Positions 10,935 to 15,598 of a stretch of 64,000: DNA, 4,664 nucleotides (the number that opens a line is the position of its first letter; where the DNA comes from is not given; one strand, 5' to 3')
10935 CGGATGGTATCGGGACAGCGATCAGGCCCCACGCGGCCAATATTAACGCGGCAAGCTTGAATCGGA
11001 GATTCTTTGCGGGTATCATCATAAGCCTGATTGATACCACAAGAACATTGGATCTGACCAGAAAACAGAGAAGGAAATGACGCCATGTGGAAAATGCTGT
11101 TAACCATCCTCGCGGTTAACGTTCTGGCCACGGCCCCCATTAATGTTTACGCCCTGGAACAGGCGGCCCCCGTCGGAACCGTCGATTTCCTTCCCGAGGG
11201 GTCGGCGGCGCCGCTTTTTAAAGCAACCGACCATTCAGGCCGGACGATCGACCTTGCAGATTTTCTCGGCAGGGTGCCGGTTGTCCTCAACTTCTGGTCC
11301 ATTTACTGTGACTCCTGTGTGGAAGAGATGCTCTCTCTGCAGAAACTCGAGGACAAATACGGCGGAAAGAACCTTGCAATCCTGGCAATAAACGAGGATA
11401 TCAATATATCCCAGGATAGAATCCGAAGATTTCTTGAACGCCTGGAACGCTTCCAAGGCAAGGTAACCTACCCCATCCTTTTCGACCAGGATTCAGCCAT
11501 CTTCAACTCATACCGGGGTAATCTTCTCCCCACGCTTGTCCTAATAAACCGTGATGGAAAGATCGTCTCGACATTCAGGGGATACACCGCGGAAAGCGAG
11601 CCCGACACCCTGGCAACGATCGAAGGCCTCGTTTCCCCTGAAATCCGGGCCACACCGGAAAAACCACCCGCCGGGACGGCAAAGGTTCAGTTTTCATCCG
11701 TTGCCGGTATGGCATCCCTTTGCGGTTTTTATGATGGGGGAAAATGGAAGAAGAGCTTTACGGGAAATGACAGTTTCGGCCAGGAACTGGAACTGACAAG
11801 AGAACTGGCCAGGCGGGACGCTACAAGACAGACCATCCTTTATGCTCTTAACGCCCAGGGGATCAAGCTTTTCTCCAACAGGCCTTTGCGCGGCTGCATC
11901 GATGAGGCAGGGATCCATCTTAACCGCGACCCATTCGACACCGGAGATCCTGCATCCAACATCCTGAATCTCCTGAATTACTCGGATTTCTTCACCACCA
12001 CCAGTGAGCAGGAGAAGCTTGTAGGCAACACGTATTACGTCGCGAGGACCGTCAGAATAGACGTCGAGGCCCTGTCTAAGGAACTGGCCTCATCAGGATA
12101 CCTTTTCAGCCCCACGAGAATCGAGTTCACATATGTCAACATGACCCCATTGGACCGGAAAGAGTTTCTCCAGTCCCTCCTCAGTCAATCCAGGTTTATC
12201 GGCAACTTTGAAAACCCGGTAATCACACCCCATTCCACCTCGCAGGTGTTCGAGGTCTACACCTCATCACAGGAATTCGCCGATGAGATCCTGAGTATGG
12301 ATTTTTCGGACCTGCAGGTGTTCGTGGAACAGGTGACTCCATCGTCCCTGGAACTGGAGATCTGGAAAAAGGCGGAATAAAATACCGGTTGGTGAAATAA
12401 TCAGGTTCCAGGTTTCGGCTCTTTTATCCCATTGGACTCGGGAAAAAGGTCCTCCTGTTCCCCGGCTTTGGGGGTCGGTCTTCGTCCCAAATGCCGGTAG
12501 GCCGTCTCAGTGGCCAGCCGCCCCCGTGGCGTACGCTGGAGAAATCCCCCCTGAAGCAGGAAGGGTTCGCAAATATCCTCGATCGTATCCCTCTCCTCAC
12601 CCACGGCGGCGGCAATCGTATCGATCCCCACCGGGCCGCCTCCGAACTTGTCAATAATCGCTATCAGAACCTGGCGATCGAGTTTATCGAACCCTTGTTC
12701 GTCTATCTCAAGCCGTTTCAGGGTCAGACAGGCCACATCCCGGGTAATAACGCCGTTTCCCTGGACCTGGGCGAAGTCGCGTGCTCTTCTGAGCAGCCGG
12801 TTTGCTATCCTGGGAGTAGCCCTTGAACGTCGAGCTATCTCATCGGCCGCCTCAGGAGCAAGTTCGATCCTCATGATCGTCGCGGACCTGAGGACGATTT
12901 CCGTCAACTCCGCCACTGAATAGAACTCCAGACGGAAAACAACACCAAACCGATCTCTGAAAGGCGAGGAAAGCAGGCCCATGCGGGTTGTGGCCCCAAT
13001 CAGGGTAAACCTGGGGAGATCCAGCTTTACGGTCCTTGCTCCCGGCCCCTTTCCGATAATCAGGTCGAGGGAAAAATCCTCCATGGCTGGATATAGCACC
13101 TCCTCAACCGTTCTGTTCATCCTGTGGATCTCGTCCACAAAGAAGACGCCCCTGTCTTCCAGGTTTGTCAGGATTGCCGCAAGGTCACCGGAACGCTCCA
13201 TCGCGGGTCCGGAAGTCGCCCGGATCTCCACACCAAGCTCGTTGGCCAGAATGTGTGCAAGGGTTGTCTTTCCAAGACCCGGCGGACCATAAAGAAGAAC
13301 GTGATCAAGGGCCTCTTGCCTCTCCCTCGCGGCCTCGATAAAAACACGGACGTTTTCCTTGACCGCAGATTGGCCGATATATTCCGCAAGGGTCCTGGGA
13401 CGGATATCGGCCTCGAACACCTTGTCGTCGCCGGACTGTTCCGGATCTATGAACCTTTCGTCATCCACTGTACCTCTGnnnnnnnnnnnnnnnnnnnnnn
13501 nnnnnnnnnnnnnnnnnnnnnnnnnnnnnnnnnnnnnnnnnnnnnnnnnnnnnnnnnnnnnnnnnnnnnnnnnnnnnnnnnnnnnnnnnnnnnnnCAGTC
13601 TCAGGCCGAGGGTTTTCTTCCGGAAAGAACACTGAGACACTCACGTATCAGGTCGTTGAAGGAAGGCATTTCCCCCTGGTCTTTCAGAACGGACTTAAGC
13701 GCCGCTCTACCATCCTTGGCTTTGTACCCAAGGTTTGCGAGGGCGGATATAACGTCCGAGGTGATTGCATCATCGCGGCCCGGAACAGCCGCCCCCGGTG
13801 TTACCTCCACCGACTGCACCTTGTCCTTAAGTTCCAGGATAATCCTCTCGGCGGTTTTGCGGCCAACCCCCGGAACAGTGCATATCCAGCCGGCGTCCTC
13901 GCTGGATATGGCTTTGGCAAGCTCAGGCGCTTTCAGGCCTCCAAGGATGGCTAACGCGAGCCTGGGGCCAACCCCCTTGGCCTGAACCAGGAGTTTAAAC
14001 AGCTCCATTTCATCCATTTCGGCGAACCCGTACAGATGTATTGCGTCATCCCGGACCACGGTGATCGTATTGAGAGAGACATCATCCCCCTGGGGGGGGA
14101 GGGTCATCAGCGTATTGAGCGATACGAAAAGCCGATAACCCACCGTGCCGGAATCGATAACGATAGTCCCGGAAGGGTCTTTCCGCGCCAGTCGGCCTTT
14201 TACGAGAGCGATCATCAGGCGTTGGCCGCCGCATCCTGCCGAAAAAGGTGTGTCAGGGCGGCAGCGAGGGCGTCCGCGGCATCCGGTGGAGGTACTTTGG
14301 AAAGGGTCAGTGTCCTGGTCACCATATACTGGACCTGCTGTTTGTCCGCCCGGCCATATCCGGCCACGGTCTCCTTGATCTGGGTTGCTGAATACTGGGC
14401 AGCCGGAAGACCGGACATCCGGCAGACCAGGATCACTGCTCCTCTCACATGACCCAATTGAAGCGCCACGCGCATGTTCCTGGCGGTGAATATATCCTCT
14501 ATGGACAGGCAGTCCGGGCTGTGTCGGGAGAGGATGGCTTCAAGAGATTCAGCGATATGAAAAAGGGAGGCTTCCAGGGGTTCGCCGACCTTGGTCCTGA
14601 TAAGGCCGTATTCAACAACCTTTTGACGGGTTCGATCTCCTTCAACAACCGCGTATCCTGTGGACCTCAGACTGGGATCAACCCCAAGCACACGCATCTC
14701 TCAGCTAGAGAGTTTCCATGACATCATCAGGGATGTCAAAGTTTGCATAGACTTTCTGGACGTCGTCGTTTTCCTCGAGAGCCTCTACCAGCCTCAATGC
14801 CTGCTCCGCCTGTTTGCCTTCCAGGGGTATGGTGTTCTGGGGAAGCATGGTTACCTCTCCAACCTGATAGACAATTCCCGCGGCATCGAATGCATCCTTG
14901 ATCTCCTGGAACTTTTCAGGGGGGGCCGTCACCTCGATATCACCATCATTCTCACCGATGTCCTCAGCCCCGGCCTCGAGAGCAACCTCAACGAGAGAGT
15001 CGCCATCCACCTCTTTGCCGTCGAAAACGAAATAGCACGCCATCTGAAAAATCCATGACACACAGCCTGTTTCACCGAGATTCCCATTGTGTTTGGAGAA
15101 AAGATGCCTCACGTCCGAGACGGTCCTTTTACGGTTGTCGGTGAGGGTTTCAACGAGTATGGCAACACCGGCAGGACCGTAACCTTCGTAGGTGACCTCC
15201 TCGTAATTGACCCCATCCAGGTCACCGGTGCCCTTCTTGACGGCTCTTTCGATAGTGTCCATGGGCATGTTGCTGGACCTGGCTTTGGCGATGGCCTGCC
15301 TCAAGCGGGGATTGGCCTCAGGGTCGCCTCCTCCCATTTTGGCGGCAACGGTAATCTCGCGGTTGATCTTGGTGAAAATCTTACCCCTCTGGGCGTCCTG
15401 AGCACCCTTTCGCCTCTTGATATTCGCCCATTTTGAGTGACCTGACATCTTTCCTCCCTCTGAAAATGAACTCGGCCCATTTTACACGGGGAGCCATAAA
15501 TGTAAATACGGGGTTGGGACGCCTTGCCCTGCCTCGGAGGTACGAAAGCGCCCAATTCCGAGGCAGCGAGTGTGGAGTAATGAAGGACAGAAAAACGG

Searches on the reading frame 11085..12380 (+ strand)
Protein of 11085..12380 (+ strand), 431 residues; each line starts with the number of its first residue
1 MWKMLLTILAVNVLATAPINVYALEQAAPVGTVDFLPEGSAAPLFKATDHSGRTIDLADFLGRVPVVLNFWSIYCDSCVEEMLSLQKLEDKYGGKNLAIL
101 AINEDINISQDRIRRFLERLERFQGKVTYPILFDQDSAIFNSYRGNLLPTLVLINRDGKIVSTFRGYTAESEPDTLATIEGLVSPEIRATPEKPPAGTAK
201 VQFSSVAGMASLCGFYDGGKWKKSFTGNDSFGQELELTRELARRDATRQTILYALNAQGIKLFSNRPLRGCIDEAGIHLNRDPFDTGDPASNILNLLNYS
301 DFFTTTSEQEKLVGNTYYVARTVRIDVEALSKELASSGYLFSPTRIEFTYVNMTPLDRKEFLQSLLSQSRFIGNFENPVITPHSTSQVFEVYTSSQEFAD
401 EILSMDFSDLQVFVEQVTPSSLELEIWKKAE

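Call 18: search_protein_families(library=pfam, proteins=[window:11085-12380:+], max_evalue=0.00001)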
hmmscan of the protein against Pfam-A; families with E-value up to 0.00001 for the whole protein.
window:11085-12380:+ (431 aa): 3 families
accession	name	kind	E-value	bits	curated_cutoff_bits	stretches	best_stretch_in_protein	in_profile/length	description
PF08534.16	Redoxin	-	3.9e-18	66.1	26.6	1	38-175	2-144/148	Redoxin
PF00578.27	AhpC-TSA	-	6.1e-18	65.4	26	1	39-161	2-122/124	AhpC/TSA family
PF13905.12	Thioredoxin_8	-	3.6e-08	34.1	27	1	65-160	3-94/94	Thioredoxin-like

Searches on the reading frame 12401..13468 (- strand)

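Call 19: search_protein_families(library=pfam, proteins=[window:12401-13468:-], max_evalue=0.00001)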
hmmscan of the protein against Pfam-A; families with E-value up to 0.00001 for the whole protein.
window:12401-13468:- (355 aa): 6 families
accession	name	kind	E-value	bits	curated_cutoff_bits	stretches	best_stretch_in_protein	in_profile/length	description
PF05496.18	RuvB_N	-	2.6e-80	268.2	27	1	22-180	1-159/159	Holliday junction DNA helicase RuvB P-loop domain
PF17864.7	AAA_lid_4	-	1.2e-28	99.1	27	1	183-256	1-74/74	RuvB AAA lid domain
PF05491.19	RuvB_C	-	5.2e-24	84.4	24.7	1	257-327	1-71/72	RuvB C-terminal winged helix domain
PF00004.35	AAA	-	4.8e-22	79.2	21.2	1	57-180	1-129/131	ATPase family associated with various cellular activities (AAA)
PF07728.20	AAA_5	-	7.1e-08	33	22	1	56-174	1-139/139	AAA domain (dynein-related subfamily)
PF01078.27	Mg_chelatase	-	6.5e-06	26.1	20.3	0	55-75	23-43/207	Magnesium chelatase, subunit ChlI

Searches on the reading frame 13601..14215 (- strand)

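Call 19: search_protein_families(library=pfam, proteins=[window:13601-14215:-], max_evalue=0.00001)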
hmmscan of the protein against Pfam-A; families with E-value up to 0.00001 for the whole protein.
window:13601-14215:- (204 aa): 4 families
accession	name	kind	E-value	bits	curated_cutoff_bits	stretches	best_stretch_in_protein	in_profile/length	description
PF01330.27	RuvA_N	-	3.2e-16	59.6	23.6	1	1-63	1-61/61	RuvA N terminal domain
PF14520.12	HHH_5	-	5.3e-14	52.9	27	1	73-131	1-57/57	Helix-hairpin-helix domain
PF07499.19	RuvA_C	-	2.1e-09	38.2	24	1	152-198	3-47/47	RuvA, C-terminal domain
PF00633.29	HHH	-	8.1e-07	29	24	0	111-126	13-28/30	Helix-hairpin-helix motif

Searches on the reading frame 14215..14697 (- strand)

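Call 19: search_protein_families(library=pfam, proteins=[window:14215-14697:-], max_evalue=0.00001)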
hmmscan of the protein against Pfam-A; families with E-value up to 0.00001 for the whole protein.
window:14215-14697:- (160 aa): 1 family
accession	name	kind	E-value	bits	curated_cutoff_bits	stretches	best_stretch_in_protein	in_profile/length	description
PF02075.23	RuvC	-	2.3e-43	148.1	22.2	1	3-150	1-148/148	Crossover junction endodeoxyribonuclease RuvC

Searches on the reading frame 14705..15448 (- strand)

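Call 19: search_protein_families(library=pfam, proteins=[window:14705-15448:-], max_evalue=0.00001)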
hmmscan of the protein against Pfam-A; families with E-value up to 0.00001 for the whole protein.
window:14705-15448:- (247 aa): 2 families
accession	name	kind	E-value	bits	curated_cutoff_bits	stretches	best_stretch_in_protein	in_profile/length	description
PF01709.26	Transcrip_reg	-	1.7e-58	197.3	27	1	82-237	1-160/160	TACO1/YebC second and third domain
PF20772.2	TACO1_YebC_N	-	1.6e-35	121.8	36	1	5-75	1-72/73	TACO1/YebC protein N-terminal domain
